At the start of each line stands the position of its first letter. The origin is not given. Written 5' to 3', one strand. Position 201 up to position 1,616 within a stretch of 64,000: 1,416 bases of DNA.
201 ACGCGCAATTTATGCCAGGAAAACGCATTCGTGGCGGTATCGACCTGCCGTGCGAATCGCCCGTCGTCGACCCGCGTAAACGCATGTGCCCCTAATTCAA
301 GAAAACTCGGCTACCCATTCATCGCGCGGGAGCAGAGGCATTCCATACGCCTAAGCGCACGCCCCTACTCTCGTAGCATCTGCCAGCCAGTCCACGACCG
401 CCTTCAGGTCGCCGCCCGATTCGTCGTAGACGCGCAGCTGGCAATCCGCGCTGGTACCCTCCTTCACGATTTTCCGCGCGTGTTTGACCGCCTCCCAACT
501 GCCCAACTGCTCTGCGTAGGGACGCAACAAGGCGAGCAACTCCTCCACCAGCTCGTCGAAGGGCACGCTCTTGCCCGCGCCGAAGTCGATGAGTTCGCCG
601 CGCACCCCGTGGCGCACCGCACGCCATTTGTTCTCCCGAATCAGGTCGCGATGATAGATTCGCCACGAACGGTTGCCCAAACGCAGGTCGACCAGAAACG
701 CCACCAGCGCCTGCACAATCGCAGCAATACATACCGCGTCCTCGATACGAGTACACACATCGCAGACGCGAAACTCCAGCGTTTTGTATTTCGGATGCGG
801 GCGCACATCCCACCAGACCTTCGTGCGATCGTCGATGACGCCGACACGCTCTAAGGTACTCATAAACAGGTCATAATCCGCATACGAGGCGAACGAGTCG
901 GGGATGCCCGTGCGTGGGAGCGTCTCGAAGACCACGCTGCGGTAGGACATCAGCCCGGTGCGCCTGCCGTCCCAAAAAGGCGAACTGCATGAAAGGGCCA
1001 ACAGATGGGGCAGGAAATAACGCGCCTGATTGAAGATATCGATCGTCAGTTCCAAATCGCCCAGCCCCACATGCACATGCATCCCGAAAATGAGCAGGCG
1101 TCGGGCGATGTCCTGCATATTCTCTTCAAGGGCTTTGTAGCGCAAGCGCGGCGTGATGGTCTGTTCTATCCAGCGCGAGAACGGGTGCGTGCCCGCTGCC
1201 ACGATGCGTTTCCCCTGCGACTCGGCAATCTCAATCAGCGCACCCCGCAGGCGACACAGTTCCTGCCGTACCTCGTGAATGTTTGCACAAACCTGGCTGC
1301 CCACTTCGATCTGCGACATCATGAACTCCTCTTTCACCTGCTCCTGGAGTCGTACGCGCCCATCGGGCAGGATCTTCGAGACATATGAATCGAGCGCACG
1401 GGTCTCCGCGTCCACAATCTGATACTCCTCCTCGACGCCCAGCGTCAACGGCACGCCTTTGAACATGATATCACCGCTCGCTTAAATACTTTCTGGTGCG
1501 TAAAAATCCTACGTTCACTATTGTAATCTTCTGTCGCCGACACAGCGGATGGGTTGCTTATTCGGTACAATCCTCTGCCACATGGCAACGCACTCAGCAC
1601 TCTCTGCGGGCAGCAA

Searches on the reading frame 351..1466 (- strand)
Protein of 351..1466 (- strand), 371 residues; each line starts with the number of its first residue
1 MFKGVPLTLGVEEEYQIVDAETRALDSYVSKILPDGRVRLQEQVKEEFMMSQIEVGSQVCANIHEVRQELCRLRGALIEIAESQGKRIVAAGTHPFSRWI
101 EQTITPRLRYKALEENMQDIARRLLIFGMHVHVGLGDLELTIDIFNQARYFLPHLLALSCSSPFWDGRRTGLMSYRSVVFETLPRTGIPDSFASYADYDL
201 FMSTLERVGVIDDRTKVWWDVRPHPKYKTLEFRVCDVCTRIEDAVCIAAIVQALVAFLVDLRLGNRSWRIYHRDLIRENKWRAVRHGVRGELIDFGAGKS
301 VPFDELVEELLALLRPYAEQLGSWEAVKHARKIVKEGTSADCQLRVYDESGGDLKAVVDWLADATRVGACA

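Call 57: list_cluster_members(proteins=[window:351-1466:-, window:14802-15392:+, window:15441-16418:+, window:20637-21167:-, window:44389-45033:-, window:50683-51756:+, window:52180-53133:-, window:53152-53772:-, window:55231-56223:-, window:60954-61775:-])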
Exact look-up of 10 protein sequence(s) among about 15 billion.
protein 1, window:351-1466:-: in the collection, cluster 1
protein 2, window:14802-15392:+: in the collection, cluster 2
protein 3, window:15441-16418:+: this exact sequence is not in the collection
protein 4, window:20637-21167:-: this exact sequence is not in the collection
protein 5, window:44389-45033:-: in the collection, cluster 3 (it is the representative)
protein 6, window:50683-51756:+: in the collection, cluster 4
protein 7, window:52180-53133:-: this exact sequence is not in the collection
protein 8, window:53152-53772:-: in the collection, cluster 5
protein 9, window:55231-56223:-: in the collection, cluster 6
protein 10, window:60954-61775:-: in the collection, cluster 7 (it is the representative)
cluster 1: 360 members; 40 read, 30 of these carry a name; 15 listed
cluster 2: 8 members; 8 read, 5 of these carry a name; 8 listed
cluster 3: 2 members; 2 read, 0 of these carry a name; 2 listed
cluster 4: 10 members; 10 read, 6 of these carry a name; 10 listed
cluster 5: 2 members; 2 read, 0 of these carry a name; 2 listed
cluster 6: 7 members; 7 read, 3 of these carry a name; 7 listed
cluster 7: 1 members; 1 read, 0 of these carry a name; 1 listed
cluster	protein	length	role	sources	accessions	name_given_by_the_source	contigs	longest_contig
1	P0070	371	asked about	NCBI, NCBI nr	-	-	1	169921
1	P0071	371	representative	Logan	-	-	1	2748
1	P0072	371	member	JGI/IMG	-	carboxylate-amine ligase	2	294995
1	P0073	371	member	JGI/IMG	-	uncharacterized enzyme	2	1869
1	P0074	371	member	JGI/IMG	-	carboxylate-amine ligase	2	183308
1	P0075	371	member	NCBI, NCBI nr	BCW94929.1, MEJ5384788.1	MAG: carboxylate-amine ligase [Fimbriimonadales bacterium] | MAG: putative glutamate--cysteine ligase 2 [Fimbriimonadales bacterium]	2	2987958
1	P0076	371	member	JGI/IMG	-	carboxylate-amine ligase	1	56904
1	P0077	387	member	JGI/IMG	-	carboxylate-amine ligase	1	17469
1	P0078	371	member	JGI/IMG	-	carboxylate-amine ligase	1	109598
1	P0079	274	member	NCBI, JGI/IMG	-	uncharacterized enzyme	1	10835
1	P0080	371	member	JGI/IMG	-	carboxylate-amine ligase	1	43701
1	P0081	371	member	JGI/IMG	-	carboxylate-amine ligase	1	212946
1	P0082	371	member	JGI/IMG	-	carboxylate-amine ligase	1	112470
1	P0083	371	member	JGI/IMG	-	glutamate---cysteine ligase / carboxylate-amine ligase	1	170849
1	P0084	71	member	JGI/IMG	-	carboxylate-amine ligase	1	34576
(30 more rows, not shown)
